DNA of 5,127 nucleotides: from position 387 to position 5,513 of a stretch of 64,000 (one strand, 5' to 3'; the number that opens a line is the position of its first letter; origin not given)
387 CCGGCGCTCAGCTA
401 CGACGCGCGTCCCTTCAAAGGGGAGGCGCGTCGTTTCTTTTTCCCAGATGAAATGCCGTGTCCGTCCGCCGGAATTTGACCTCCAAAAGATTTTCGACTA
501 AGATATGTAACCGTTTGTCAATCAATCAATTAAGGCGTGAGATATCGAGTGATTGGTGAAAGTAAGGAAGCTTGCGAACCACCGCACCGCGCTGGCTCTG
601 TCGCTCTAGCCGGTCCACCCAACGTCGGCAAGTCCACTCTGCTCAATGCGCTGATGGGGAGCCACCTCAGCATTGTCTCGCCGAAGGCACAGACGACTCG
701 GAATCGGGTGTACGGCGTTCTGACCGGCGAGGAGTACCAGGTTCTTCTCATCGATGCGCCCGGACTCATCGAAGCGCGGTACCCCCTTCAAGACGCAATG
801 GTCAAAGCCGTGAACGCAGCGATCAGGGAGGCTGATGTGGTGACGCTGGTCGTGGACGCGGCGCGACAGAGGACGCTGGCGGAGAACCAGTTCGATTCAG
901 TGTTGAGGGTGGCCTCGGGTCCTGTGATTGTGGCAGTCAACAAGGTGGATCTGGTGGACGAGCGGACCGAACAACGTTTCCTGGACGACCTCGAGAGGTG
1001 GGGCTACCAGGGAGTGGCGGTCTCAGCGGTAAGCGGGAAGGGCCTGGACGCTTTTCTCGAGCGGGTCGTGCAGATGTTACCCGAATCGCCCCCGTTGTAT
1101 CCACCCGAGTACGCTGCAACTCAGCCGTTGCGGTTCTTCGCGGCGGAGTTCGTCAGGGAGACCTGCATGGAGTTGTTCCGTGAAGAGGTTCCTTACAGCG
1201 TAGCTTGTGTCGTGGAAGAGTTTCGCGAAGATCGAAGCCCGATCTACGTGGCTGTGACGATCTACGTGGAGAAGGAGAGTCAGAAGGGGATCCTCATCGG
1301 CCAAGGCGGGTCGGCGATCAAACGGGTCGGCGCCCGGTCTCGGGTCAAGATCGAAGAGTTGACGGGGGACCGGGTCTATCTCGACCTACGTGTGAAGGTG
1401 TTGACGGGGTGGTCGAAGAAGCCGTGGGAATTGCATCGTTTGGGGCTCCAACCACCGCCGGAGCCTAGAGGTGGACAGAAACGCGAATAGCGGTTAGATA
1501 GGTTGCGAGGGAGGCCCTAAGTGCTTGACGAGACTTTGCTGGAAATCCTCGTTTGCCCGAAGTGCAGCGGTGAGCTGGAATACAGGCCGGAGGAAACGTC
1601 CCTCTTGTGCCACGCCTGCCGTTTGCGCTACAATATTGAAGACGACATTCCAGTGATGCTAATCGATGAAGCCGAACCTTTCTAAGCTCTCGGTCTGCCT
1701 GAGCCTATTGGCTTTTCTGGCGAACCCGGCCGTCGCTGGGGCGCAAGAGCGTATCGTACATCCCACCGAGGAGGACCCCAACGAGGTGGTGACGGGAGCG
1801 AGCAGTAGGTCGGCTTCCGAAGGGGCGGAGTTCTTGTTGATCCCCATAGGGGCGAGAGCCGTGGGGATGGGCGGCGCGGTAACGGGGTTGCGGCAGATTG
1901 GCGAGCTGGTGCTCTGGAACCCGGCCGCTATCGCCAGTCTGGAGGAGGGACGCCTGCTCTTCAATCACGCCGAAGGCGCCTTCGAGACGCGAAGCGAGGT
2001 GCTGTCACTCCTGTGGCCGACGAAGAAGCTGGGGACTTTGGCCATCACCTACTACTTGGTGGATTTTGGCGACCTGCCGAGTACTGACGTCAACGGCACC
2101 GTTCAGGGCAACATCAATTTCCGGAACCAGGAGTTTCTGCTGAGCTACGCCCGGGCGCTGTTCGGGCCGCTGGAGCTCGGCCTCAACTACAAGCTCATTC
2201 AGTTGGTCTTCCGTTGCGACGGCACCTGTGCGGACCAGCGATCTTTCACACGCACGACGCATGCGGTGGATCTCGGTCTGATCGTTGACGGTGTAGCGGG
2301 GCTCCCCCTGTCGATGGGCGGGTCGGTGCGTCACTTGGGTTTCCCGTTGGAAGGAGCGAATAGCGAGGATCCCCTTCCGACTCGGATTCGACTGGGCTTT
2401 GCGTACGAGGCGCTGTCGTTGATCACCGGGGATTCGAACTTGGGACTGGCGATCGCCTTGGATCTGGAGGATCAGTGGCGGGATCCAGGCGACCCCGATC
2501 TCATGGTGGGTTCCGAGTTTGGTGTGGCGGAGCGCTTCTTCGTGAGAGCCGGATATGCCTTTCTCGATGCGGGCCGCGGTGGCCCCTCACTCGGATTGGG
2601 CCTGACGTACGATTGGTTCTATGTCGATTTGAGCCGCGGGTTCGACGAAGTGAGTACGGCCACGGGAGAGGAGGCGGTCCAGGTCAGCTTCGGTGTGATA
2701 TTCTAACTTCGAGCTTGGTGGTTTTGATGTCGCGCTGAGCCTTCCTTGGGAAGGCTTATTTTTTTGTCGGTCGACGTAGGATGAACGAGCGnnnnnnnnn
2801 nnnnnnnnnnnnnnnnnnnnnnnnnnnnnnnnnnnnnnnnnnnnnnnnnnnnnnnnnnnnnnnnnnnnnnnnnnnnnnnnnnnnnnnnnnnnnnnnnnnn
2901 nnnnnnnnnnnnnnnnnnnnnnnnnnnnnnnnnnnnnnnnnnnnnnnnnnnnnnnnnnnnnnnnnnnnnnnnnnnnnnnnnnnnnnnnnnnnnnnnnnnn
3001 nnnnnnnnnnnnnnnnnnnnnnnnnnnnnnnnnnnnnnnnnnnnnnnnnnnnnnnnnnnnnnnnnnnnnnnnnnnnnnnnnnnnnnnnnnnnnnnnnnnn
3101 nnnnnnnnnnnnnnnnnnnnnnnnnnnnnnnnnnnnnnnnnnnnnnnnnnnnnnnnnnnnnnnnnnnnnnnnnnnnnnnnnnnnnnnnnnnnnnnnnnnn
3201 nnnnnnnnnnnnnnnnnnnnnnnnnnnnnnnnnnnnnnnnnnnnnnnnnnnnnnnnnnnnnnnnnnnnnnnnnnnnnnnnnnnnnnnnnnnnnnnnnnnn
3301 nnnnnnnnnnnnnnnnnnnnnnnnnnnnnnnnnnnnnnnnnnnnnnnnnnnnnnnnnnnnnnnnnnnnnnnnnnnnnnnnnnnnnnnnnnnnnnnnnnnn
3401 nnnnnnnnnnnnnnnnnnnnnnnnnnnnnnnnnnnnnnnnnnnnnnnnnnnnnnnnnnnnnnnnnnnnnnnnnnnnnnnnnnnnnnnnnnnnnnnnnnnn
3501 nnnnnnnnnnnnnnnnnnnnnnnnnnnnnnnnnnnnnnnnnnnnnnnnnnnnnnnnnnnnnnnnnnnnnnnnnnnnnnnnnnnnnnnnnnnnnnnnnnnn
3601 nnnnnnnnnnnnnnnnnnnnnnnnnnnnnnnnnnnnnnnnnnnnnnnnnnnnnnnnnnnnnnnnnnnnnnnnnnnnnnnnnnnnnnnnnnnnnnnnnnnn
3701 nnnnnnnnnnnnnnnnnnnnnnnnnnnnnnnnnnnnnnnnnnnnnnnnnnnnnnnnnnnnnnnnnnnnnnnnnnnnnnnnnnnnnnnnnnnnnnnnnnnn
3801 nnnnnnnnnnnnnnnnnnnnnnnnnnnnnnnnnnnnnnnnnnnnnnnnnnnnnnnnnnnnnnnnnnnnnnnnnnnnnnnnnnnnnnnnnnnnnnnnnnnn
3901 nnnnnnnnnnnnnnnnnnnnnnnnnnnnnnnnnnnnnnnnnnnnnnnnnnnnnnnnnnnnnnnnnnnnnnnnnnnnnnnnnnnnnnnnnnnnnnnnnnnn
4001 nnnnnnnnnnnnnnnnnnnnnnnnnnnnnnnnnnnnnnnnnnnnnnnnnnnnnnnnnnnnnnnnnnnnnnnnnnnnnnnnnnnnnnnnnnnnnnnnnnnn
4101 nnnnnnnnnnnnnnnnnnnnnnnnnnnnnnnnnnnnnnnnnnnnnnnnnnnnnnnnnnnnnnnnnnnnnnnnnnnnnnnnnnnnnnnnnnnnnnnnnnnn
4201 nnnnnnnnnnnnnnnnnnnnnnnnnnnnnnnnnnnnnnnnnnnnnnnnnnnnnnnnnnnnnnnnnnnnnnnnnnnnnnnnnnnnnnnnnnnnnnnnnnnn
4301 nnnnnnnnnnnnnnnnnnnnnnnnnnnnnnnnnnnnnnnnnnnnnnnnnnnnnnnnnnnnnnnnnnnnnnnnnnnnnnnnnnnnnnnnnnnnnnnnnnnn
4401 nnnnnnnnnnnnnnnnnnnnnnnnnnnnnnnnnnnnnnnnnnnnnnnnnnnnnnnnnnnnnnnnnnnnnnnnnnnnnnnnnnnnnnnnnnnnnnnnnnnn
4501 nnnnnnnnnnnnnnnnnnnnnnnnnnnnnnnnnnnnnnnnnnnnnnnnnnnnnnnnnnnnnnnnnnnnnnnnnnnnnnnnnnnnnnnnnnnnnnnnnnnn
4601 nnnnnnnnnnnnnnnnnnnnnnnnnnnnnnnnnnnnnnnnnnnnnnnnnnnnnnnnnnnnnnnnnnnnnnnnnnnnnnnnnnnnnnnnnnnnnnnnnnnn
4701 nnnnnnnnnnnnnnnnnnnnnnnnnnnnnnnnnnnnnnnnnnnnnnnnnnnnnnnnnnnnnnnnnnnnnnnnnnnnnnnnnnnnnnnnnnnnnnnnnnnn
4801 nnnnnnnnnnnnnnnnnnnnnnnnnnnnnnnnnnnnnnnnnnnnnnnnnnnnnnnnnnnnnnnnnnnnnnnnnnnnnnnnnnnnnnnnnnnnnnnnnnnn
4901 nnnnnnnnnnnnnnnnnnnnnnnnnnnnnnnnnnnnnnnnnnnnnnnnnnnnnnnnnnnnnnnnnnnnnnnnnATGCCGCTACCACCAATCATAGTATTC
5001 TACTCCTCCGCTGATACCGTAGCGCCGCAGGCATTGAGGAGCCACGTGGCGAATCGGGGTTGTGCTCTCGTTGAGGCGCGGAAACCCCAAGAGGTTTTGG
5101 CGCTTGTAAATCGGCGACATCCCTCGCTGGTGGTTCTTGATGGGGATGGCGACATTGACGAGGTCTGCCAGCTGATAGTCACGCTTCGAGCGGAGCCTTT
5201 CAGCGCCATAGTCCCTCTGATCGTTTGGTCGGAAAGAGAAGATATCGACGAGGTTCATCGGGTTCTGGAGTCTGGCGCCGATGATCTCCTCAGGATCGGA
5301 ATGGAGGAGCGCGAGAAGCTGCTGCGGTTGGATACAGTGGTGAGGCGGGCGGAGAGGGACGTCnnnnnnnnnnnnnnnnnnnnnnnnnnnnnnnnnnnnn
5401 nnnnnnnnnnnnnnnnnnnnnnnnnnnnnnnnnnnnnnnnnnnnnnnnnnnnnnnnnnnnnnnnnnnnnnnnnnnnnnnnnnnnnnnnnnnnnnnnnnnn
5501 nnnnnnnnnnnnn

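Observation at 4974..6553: Translationally coupled pair: receiver-GGDEF protein with variant GGDDF signature plus zinc-ribbon protein with long Pro/Ala-rich linker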

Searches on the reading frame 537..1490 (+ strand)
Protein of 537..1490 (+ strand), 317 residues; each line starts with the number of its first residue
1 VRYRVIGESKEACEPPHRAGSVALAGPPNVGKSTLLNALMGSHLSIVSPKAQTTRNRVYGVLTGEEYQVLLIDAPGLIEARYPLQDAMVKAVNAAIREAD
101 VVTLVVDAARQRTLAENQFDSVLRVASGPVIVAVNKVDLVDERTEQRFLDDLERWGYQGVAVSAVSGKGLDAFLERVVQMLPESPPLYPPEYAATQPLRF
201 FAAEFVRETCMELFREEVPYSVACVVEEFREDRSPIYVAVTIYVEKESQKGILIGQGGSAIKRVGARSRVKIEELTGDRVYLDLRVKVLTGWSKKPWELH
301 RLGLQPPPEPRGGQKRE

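Call 50: search_protein_families(library=pfam, proteins=[window:537-1487:+], max_evalue=0.001)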
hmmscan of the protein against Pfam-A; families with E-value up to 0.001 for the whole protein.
window:537-1487:+ (317 aa): 12 families
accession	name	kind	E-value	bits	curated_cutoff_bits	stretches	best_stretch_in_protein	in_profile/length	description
PF01926.29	MMR_HSR1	-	5.7e-25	88.1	21.9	1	22-136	2-113/113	50S ribosome-binding GTPase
PF07650.23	KH_2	-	1.2e-14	54.3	22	1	217-292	1-77/78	KH domain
PF02421.24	FeoB_N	-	4.6e-14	52.7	27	1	21-176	2-155/156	Ferrous iron transport protein B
PF00009.33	GTP_EFTU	-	6e-12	46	26.5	1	63-182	65-187/188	Elongation factor Tu GTP binding domain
PF03193.22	RsgA_GTPase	-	6.6e-11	42.8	30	1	104-176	27-103/174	RsgA GTPase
PF00350.29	Dynamin_N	-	7.5e-08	33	27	0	22-55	1-33/168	Dynamin family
PF10662.15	PduV-EutP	-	3.4e-07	30.6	21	1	22-176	4-140/143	Ethanolamine utilisation - propanediol utilisation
PF03029.23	ATP_bind_1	-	3.4e-05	24.2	27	0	65-153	89-183/240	Conserved hypothetical ATP binding protein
PF09439.16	SRPRB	-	4.2e-05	23.4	25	1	21-154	5-136/178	Signal recognition particle receptor beta subunit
PF02492.25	cobW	-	0.00015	21.9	20.7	0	65-151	82-168/180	CobW/HypB/UreG, nucleotide-binding domain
PF04548.22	AIG1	-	0.00029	20.7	27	1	23-117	4-101/212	AIG1 family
PF19993.5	DO-GTPase2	-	0.00071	19.7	27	0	65-157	87-193/226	Double-GTPase 2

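Call 72: find_encoding_contigs(protein=window:537-1490:+, flank=10000, max_places=2)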
Protein window:537-1490:+ (317 aa): no gene with exactly this product is on record in the collection.

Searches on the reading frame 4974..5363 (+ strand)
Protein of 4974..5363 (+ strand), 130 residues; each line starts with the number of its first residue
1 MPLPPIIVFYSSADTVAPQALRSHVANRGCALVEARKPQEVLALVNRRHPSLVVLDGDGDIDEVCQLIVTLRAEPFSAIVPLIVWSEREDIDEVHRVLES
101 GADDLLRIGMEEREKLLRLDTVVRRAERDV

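Call 48: search_solved_structures(query=window:4974-5363:+, max_evalue=10)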
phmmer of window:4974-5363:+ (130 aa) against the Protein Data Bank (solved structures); distinct sequences matched with E-value up to 10: 48.
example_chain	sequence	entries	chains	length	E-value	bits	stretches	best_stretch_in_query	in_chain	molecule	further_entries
3n53_A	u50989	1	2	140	2e-05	28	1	31-124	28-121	Response regulator receiver modulated diguanylate cyclase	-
1zes_A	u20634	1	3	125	9.7e-05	25.8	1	28-126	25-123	Phosphate regulon transcriptional regulatory protein phoB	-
1b00_A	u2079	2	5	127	0.00011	25.7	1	28-126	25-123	PHOSPHATE REGULON TRANSCRIPTIONAL REGULATORY PROTEIN PHOB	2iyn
2jb9_A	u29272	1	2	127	0.00036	24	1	28-126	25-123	PHOSPHATE REGULON TRANSCRIPTIONAL REGULATORY PROTEIN PHOB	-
2jba_A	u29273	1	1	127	0.00049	23.6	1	28-126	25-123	PHOSPHATE REGULON TRANSCRIPTIONAL REGULATORY PROTEIN PHOB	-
1zh2_A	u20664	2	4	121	0.00065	23.2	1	19-125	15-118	KDP operon transcriptional regulatory protein kdpE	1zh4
2jba_B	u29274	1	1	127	0.0013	22.2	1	28-126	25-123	PHOSPHATE REGULON TRANSCRIPTIONAL REGULATORY PROTEIN PHOB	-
4kny_A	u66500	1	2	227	0.0023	21.4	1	19-125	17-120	KDP operon transcriptional regulatory protein KdpE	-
4kfc_A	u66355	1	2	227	0.0023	21.4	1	19-125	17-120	KDP operon transcriptional regulatory protein KdpE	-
8fk2_A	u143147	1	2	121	0.0024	21.3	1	20-127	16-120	Putative response regulator CovR VicR-like protein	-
6lgq_D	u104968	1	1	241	0.0027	21.2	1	19-125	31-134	DNA-binding response regulator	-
3q9s_A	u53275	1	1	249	0.0041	20.6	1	19-124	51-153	DNA-binding response regulator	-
4l85_A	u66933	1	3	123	0.0059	20.1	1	19-123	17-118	KDP operon transcriptional regulatory protein KdpE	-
1mvo_A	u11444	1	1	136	0.0084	19.6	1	21-127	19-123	PhoP response regulator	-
1ys6_A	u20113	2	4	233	0.0091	19.5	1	11-125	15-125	Transcriptional regulatory protein prrA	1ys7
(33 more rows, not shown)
